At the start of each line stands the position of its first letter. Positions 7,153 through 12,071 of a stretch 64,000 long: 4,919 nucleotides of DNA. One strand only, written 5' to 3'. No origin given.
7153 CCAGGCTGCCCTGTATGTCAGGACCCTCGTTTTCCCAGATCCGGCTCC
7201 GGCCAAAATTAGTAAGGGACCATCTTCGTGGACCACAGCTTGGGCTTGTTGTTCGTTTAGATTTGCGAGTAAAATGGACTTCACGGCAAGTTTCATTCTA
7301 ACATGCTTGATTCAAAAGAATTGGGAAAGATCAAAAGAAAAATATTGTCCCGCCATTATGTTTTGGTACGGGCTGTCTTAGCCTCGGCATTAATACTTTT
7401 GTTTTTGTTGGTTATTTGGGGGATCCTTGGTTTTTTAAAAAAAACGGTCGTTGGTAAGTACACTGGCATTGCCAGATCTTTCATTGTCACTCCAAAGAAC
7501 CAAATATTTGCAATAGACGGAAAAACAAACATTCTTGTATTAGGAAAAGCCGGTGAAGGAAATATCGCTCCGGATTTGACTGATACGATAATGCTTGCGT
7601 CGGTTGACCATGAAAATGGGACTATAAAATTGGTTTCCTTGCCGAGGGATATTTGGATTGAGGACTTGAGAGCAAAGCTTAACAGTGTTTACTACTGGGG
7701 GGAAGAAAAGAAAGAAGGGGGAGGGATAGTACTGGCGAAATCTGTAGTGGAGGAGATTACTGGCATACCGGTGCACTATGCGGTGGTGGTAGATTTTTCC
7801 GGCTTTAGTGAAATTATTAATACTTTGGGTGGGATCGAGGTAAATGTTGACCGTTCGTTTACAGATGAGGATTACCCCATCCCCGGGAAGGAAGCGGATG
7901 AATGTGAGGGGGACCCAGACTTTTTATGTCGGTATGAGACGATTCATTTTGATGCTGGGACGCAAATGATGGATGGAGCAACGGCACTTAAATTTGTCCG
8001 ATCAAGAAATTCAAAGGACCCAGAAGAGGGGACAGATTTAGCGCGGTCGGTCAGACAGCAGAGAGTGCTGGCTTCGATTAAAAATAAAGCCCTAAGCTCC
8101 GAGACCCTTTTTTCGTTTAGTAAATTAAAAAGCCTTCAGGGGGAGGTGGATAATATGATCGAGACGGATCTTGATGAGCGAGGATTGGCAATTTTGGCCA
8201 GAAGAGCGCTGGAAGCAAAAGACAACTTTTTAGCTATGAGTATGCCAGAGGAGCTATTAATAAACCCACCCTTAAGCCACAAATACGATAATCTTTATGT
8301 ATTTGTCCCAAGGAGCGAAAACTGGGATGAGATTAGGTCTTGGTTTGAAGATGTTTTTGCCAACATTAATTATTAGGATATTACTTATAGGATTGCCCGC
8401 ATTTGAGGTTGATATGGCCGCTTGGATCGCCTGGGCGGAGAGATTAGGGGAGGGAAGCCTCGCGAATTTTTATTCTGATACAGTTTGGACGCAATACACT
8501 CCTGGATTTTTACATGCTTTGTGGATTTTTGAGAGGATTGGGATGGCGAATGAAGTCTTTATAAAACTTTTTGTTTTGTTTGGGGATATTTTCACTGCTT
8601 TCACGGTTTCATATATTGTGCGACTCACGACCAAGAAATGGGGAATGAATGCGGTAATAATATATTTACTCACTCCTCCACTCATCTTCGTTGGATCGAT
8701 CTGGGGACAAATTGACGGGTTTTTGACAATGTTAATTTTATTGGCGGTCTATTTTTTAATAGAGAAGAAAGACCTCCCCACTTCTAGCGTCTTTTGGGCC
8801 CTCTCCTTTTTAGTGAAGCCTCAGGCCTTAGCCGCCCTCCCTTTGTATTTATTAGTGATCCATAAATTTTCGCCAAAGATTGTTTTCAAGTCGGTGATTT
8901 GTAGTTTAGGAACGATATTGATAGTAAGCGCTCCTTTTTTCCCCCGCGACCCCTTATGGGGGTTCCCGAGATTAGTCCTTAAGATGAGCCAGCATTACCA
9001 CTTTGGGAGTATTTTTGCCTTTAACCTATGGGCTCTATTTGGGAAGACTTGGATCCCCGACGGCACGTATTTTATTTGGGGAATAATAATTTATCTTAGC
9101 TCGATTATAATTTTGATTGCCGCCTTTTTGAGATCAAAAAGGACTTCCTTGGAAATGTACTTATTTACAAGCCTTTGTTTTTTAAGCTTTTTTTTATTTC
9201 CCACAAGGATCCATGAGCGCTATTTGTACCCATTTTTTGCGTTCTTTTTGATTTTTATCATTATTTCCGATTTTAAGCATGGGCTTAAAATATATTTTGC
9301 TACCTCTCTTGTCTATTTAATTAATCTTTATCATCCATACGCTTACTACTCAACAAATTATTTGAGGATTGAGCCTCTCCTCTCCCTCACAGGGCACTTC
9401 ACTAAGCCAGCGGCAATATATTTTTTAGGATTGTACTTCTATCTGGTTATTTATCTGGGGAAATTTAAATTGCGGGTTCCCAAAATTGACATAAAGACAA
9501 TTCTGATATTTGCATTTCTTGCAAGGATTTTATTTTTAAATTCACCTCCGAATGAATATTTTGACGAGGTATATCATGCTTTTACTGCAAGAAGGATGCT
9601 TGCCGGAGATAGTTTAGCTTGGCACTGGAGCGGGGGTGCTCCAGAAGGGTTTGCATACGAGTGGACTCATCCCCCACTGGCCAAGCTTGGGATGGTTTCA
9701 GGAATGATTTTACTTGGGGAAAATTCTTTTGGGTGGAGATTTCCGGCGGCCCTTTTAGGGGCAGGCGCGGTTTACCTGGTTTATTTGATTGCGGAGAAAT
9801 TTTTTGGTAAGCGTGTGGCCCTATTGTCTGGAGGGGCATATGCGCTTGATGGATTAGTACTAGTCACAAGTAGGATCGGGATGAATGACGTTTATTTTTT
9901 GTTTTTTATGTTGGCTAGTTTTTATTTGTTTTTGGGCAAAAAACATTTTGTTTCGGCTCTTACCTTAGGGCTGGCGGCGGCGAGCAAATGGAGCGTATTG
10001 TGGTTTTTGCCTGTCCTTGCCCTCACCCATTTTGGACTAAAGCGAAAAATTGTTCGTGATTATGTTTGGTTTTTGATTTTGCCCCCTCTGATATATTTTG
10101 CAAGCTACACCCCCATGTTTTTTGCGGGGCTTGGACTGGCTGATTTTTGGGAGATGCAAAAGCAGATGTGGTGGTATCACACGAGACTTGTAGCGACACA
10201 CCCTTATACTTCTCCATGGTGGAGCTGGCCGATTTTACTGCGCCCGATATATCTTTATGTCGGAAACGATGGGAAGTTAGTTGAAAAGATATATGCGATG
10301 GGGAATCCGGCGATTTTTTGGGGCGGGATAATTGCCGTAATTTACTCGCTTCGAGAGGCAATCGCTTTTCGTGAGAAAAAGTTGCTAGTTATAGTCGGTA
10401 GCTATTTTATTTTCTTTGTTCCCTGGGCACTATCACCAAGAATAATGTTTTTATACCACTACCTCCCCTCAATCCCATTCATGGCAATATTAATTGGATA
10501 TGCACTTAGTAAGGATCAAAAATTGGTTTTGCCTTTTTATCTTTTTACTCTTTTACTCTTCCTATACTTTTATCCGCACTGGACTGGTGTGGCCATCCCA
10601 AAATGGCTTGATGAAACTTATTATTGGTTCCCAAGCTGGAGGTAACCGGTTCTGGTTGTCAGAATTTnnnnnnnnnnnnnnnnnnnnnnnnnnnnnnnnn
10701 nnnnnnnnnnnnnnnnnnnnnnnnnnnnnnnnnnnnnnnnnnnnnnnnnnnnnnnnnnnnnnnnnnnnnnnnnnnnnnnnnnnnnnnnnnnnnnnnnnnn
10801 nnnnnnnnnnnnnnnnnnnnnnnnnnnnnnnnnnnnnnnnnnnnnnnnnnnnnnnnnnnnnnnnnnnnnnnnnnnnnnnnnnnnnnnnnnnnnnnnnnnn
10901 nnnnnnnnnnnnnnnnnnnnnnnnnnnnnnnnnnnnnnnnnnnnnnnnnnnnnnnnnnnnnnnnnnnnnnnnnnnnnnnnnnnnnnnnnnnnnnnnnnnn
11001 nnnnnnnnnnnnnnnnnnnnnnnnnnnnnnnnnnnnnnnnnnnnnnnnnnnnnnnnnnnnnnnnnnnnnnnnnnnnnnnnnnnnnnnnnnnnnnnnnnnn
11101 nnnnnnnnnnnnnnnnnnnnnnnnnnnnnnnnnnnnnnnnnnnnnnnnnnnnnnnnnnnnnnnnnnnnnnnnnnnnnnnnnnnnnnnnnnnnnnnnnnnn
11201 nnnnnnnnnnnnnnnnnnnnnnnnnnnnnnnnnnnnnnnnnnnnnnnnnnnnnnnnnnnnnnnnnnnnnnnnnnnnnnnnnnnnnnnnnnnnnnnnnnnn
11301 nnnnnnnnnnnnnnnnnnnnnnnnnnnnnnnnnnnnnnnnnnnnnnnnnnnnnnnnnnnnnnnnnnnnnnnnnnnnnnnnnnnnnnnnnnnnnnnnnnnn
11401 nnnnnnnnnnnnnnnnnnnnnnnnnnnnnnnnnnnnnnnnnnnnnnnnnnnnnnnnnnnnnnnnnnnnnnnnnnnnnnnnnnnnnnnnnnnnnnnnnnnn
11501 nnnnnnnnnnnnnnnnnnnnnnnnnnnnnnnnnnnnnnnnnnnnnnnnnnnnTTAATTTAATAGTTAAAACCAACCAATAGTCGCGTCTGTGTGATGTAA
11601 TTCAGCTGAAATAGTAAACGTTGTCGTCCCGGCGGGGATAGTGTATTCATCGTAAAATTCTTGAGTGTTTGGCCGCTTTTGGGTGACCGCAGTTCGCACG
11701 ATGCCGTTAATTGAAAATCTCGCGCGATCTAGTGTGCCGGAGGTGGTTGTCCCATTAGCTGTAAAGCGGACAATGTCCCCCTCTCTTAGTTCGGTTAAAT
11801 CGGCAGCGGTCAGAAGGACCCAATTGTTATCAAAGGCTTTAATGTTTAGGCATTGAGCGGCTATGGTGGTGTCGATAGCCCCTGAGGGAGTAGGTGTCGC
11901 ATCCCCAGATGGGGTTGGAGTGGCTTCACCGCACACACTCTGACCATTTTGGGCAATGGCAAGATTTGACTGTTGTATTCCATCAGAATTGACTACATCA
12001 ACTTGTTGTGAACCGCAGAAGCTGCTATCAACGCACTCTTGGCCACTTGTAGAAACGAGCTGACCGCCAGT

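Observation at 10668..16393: rpsT-pilN-pilO operon extended by an LPXTG protein and two cysteine-rich surface proteins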

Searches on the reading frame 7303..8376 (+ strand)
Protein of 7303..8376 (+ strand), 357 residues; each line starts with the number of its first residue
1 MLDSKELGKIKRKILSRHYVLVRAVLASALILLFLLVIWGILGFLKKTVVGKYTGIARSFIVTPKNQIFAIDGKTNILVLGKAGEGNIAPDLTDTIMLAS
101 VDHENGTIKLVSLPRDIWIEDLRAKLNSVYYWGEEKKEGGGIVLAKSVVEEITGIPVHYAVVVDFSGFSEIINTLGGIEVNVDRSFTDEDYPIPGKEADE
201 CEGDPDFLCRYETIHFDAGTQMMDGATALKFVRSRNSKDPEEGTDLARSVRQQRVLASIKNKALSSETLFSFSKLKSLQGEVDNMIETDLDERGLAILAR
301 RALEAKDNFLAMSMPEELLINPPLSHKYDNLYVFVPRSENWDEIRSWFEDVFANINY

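Call 8: search_protein_families(library=pfam, proteins=[window:7303-8376:+], max_evalue=0.001)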
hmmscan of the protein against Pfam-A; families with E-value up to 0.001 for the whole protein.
window:7303-8376:+ (357 aa): 1 family
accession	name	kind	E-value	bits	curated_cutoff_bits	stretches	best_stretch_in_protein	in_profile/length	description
PF03816.19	LytR_cpsA_psr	-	4.7e-33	114.9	24.6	1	93-263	2-148/150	LytR_cpsA_psr family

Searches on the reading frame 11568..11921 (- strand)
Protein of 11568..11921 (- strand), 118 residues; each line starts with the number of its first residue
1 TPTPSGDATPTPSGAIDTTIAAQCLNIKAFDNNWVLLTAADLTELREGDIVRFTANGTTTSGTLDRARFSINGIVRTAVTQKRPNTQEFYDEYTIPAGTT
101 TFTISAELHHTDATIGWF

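Call 38: search_solved_structures(query=A5, max_evalue=10)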
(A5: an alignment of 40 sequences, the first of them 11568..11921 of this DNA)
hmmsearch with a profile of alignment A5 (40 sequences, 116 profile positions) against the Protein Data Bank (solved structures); distinct sequences matched with E-value up to 10: 0.

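Call 39: find_homologous_proteins(query=window:11568-11921:-, max_evalue=0.001)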
Query window:11568-11921:- (118 aa): 2 proteins with E <= 0.001 among 53 candidates.
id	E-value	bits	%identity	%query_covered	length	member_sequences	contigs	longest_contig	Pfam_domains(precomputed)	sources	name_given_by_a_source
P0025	1.7e-71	256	100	100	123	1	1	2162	-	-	-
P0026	1.5e-29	120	57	85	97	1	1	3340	-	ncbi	-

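Call 40: find_homologous_proteins(query=A5, max_evalue=0.001)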
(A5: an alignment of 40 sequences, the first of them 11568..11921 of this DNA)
Query A5 (40 sequences) (118 aa, profile of the alignment): 20 proteins with E <= 0.001 among 8000 candidates.
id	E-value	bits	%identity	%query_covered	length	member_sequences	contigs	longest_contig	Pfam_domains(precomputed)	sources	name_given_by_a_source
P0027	1.9e-44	168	46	81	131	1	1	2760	-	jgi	jgi:hypothetical protein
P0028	3.1e-43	164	54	93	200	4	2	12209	-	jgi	-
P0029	7.0e-43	163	59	93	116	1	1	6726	-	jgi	jgi:hypothetical protein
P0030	3.0e-41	158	62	77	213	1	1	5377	-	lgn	-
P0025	4.0e-41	157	100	100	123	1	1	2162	-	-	-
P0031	2.4e-40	155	42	82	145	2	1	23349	-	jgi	jgi:hypothetical protein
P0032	3.4e-39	151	40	92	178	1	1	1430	-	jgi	jgi:hypothetical protein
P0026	3.4e-39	151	57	85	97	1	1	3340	-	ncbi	-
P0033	7.1e-39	150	54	94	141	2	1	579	-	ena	-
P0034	1.3e-38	149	40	81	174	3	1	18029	-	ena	-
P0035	7.6e-36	140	39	92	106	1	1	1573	-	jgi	jgi:hypothetical protein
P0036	1.2e-34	136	38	81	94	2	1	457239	-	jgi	jgi:hypothetical protein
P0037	3.5e-34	135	37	80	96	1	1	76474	-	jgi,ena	jgi:hypothetical protein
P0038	1.1e-33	133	46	82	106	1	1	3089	-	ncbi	-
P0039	4.8e-31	125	34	82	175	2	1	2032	-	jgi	jgi:hypothetical protein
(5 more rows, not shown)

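Call 43: find_encoding_contigs(protein=P0036, flank=10000, max_places=3)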
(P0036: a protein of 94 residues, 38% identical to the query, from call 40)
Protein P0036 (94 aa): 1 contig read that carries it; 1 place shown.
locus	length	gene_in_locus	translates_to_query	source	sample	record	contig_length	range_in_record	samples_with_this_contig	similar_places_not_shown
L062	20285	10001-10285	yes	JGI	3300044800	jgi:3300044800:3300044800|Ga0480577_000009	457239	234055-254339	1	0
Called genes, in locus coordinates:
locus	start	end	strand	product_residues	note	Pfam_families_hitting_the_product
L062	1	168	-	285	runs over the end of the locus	PF00226:DnaJ, PF01556:DnaJ_C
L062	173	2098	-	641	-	PF00012:HSP70, PF06723:MreB_Mbl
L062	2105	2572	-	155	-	PF01025:GrpE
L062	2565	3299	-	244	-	PF01628:HrcA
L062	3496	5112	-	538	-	PF03023:MurJ, PF13440:Polysacc_synt_3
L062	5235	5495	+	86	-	PF01649:Ribosomal_S20p (weak)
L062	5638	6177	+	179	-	PF05137:PilN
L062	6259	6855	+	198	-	-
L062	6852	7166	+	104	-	-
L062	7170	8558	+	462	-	PF00041:fn3 (weak), PF16656:Pur_ac_phosph_N, PF19077:Big_13 (weak)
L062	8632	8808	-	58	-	-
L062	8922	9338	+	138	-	-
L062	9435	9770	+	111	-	-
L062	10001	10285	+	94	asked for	-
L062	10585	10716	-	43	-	-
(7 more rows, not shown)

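Call 47: predict_structure(alignment_id=A6)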
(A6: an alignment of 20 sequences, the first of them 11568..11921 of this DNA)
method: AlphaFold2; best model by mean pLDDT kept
length: 118 residues; sequences in the alignment: 20
mean_pLDDT: 87.7   pTM: 0.74
mean pLDDT of the five models: 87.7, 87.3, 87.1, 84.5, 81.8
residues with pLDDT >= 90: 87; 70-90: 13; 50-70: 9; < 50: 9
segments of 3 or more residues with pLDDT < 50: 1-3, 14-17
pLDDT, mean of each block of 10 residues (from residue 1): 54 55 91 96 94 95 96 96 97 94 94 92
secondary structure, 60 per line:
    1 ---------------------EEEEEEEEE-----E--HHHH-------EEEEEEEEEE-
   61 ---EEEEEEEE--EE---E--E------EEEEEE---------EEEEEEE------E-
elements in order: E22-30 H39-42 E50-59 E64-71 E89-94 E104-110

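Call 51: fold_search(model_id=the predicted structure, library=pdb)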
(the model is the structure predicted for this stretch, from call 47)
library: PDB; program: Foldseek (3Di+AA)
matches with E <= 10: 1229; with E <= 0.001: 0
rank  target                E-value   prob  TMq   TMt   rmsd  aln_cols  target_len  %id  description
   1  5hno_C                2.4e-02  1.00  0.51  0.38   7.6       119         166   15  The structure of the kdo-capped saccharide binding subunit of the O-12 specific ABC transporter, Wzt (released 2016-03-09)
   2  8dl0_A                2.9e-02  0.96  0.44  0.17   9.8       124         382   11  CryoEM structure of the nucleotide-free and open channel A.aeolicus WzmWzt transporter (released 2022-09-21)
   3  8dky_A                4.6e-02  0.99  0.48  0.41   5.5       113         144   12  Crystal structure of the Aquifex aeolicus Wzt Carbohydrate Binding Domain bound to 3-O-methyl-D-mannose (released 2022-09-21)
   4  5hno_A                4.8e-02  0.99  0.50  0.38   5.0       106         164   16  The structure of the kdo-capped saccharide binding subunit of the O-12 specific ABC transporter, Wzt (released 2016-03-09)
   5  3pe9_A                5.1e-02  1.00  0.47  0.60   3.8        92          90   14  Structures of Clostridium thermocellum CbhA fibronectin(III)-like modules (released 2011-11-23)
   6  2jhs                  5.1e-02  0.94  0.43  0.38   7.1       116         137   11  CRYSTAL STRUCTURE OF RHOGDI K135H,K138H,K141H MUTANT (released 2007-05-08)
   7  6o14_B                5.4e-02  0.97  0.46  0.39   5.8       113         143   12  Crystal structure of the Aquifex aeolicus Wzt Carbohydrate Binding Domain (released 2020-01-15)
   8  6ld0_A                5.4e-02  0.95  0.41  0.11   6.2       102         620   15  Structure of Bifidobacterium dentium beta-glucuronidase complexed with C6-hexyl uronic isofagomine (released 2021-01-27)
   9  2bxw_A                5.7e-02  0.96  0.44  0.39   6.8       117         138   12  CRYSTAL STRUCTURE OF RHOGDI Lys(135,138,141)Tyr MUTANT (released 2005-08-19)
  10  3pdd                  6.4e-02  0.99  0.44  0.28   5.1        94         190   16  Structures of Clostridium thermocellum CbhA fibronectin(III)-like modules (released 2011-11-23)
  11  9qa6                  8.8e-02  0.84  0.39  0.08   6.7       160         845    8  Cryo-EM structure of Thomasclavelia ramosa IgA peptidase (IgAse) active site mutant (S32-N876) (released 2025-06-25)
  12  8dl0_C                9.3e-02  0.92  0.43  0.17   5.8       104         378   10  CryoEM structure of the nucleotide-free and open channel A.aeolicus WzmWzt transporter (released 2022-09-21)
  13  1cc0_E                9.3e-02  0.87  0.42  0.30   7.0       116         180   12  CRYSTAL STRUCTURE OF THE RHOA.GDP-RHOGDI COMPLEX (released 2000-01-07)
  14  7q2t                  9.3e-02  0.66  0.36  0.29   9.4       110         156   18  Crystal structure of untagged rat C2orf32 (also known as CNRIP1) in a domain-swapped conformation (released 2022-11-16)
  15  1rho_C                9.9e-02  0.84  0.41  0.36   7.4       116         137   12  STRUCTURE OF RHO GUANINE NUCLEOTIDE DISSOCIATION INHIBITOR (released 1997-10-15)
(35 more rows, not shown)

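Call 77: search_protein_representatives(alignment_id=A6)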
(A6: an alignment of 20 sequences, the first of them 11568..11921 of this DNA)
Query: 20 sequences, 147 profile positions. Proteins with E-value up to 0.001 (for the whole library): 1333; up to 1e-10: 914; up to 1e-30: 515. The best 150 are listed.
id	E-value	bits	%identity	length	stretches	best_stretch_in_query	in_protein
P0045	7.0e-57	207.6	-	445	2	32-146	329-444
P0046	4.8e-53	195.2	-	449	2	31-147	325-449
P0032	1.4e-52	193.7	-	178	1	12-147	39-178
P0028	1.5e-51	190.4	-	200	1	3-146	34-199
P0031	2.0e-50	186.7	-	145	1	15-146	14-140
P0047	7.2e-49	181.6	-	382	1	32-147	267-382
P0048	1.5e-48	180.6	-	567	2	16-147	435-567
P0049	3.6e-48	179.4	-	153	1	17-146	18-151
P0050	1.1e-47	177.8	-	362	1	23-147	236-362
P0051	4.0e-47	176.0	-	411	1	23-147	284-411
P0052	8.4e-47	174.9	-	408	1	12-147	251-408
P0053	1.1e-46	174.6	-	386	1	26-146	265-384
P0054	1.4e-46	174.3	-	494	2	33-147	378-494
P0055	4.0e-46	172.8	-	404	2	15-146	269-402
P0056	4.6e-46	172.5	-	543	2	24-147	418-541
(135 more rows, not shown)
